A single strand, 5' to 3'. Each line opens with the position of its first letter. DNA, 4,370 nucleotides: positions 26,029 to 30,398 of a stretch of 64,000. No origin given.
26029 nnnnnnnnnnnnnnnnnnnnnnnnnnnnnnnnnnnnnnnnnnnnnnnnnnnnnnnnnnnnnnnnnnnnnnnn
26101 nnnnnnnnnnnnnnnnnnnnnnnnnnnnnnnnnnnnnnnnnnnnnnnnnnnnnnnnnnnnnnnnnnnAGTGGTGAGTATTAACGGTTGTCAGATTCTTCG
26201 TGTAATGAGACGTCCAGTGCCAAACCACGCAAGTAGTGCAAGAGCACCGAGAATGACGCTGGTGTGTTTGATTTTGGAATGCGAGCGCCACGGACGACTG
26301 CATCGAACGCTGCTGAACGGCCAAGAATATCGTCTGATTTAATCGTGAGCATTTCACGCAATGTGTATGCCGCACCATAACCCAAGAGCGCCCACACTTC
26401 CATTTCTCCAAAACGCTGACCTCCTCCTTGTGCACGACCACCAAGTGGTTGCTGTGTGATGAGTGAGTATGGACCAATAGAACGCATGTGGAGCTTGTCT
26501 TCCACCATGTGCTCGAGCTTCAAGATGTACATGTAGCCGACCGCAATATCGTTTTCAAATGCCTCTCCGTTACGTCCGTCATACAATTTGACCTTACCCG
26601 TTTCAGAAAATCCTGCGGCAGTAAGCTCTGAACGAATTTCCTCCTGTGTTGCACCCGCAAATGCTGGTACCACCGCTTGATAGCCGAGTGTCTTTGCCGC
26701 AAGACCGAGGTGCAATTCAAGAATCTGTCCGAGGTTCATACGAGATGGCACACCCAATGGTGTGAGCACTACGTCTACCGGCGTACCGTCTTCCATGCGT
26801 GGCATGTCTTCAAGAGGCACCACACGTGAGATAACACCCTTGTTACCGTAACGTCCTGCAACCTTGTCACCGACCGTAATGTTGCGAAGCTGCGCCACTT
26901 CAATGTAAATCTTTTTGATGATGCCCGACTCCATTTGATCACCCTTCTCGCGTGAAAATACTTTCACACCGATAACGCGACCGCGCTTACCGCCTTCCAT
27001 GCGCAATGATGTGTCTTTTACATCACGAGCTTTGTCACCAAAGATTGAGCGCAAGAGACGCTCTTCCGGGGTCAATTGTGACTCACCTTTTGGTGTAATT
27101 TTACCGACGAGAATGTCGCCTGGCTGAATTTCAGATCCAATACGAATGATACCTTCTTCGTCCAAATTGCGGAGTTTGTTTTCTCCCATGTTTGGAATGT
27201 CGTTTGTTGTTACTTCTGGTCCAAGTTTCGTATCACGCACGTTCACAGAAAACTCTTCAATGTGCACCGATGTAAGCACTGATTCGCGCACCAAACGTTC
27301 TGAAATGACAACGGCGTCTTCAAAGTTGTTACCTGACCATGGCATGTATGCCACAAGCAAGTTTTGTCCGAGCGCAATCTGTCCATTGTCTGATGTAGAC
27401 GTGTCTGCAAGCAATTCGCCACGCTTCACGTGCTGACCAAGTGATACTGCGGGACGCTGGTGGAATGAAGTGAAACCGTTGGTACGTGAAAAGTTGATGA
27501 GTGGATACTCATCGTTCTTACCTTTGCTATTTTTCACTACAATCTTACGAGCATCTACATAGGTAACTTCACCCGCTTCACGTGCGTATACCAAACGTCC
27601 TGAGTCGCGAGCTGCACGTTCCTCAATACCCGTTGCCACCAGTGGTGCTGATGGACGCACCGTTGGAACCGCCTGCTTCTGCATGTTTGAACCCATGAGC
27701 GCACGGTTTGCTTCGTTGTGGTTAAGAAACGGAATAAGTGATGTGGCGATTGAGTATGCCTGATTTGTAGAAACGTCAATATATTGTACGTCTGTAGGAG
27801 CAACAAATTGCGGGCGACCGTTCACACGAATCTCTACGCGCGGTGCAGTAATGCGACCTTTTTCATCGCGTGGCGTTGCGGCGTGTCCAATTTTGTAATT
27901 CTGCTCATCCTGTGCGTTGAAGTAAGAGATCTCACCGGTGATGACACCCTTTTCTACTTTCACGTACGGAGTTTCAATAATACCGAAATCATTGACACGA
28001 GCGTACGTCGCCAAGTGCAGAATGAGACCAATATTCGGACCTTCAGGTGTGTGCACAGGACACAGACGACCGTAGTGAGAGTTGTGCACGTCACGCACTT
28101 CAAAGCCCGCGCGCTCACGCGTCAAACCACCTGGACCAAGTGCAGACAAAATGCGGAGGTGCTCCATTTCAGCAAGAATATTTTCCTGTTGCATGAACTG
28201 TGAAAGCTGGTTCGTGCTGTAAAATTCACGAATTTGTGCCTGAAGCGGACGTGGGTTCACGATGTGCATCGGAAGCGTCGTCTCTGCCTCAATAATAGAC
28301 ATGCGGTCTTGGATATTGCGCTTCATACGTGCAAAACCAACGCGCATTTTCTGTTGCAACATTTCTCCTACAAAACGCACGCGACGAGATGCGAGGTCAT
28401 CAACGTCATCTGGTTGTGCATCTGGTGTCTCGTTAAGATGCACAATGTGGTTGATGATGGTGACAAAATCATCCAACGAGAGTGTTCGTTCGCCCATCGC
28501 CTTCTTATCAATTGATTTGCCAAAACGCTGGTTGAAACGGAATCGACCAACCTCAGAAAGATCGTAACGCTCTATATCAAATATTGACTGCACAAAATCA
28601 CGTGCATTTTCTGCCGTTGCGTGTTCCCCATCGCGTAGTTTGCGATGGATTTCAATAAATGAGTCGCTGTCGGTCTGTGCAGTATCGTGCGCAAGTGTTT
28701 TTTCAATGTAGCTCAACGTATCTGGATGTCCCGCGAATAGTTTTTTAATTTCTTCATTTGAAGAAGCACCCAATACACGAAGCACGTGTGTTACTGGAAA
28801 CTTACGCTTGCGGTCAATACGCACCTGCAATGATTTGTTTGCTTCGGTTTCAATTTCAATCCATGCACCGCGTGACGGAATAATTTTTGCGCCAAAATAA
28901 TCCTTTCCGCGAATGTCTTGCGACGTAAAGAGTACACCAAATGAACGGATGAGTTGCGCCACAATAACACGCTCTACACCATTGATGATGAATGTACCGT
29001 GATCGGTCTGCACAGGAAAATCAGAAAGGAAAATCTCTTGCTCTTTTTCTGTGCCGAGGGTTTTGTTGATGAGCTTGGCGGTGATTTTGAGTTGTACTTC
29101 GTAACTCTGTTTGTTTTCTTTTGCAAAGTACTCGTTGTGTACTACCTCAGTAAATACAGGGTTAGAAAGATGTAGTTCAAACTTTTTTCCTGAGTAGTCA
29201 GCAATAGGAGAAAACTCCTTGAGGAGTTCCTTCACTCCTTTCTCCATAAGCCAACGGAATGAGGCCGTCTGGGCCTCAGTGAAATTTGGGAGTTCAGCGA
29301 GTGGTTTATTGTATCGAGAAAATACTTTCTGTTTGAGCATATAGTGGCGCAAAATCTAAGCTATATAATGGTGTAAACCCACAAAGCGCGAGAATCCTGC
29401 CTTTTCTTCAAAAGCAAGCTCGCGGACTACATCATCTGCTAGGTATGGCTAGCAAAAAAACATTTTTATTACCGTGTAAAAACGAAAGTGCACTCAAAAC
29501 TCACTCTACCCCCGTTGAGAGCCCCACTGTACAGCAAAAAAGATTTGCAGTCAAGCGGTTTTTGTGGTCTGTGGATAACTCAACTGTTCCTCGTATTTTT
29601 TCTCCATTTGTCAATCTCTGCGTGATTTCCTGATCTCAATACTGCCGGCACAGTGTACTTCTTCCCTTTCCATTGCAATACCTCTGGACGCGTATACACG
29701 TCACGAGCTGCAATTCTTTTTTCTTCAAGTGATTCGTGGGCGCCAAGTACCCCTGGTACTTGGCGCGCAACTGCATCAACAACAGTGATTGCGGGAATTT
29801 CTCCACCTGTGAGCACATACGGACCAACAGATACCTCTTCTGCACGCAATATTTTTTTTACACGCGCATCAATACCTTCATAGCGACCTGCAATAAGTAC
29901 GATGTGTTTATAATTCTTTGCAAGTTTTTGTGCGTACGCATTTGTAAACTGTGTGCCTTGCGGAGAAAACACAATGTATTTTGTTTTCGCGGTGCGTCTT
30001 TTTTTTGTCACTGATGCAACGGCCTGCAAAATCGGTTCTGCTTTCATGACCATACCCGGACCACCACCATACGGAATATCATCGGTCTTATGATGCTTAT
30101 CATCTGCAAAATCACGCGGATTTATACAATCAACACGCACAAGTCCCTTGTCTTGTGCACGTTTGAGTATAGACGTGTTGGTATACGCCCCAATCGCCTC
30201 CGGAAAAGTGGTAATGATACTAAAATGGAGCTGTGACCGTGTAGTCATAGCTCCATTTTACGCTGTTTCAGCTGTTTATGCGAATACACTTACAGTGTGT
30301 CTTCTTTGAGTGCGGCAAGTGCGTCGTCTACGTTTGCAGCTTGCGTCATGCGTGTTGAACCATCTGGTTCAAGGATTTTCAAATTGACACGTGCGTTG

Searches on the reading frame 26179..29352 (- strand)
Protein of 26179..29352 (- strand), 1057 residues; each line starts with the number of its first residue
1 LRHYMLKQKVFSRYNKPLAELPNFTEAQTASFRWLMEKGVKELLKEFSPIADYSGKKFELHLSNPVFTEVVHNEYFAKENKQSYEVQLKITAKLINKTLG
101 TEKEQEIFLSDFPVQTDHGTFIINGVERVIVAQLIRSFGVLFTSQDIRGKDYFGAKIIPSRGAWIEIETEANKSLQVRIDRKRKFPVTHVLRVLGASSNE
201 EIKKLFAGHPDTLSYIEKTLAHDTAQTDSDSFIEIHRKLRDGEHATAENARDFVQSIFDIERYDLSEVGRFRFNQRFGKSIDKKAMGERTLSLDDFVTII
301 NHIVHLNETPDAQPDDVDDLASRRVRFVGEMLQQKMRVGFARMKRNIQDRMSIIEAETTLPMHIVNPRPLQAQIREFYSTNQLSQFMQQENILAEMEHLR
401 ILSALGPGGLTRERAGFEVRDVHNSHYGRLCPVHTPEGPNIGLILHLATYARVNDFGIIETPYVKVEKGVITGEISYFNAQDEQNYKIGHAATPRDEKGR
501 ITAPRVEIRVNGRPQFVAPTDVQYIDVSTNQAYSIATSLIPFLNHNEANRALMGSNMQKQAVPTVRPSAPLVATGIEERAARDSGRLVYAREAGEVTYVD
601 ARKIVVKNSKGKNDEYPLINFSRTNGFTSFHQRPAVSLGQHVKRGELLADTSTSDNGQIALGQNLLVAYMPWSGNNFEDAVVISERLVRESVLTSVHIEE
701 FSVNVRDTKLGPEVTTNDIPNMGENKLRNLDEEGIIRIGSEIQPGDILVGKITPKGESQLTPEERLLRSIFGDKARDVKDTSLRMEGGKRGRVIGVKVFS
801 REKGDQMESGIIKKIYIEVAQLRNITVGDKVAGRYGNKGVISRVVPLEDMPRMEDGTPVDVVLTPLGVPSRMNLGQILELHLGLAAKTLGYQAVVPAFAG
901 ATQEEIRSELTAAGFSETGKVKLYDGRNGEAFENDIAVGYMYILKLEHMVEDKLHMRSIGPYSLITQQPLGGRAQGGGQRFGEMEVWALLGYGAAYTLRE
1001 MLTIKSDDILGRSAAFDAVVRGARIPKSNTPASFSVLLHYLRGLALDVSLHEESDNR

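Call 82: search_protein_families(library=pfam, proteins=[window:26179-29352:-], max_evalue=0.00001)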
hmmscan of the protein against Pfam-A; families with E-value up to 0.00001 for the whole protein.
window:26179-29352:- (1057 aa): 6 families
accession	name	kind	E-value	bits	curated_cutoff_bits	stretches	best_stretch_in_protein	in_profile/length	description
PF00562.33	RNA_pol_Rpb2_6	-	2.1e-123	412.6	23.4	1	590-975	2-373/373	RNA polymerase Rpb2, domain 6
PF04565.21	RNA_pol_Rpb2_3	-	3.4e-27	94.8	21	1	385-453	1-68/68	RNA polymerase Rpb2, domain 3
PF04560.25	RNA_pol_Rpb2_7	-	1.4e-21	77.1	32.1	1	977-1052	1-86/87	RNA polymerase Rpb2, domain 7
PF04561.19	RNA_pol_Rpb2_2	-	1e-18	68.2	21.7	1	157-326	24-190/190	RNA polymerase Rpb2, domain 2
PF10385.14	RNA_pol_Rpb2_45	-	2.1e-17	63.3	28.2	1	463-528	1-66/66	RNA polymerase beta subunit external 1 domain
PF04563.20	RNA_pol_Rpb2_1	-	2.5e-08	34.2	28.2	1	118-363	138-194/203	RNA polymerase beta subunit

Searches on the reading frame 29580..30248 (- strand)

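Call 82: search_protein_families(library=pfam, proteins=[window:29580-30248:-], max_evalue=0.00001)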
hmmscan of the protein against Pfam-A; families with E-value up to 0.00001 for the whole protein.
window:29580-30248:- (222 aa): 1 family
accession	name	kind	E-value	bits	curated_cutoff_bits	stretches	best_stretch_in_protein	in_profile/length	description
PF01746.26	tRNA_m1G_MT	-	4.9e-48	163.9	27.3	1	29-219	2-185/195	tRNA (Guanine-1)-methyltransferase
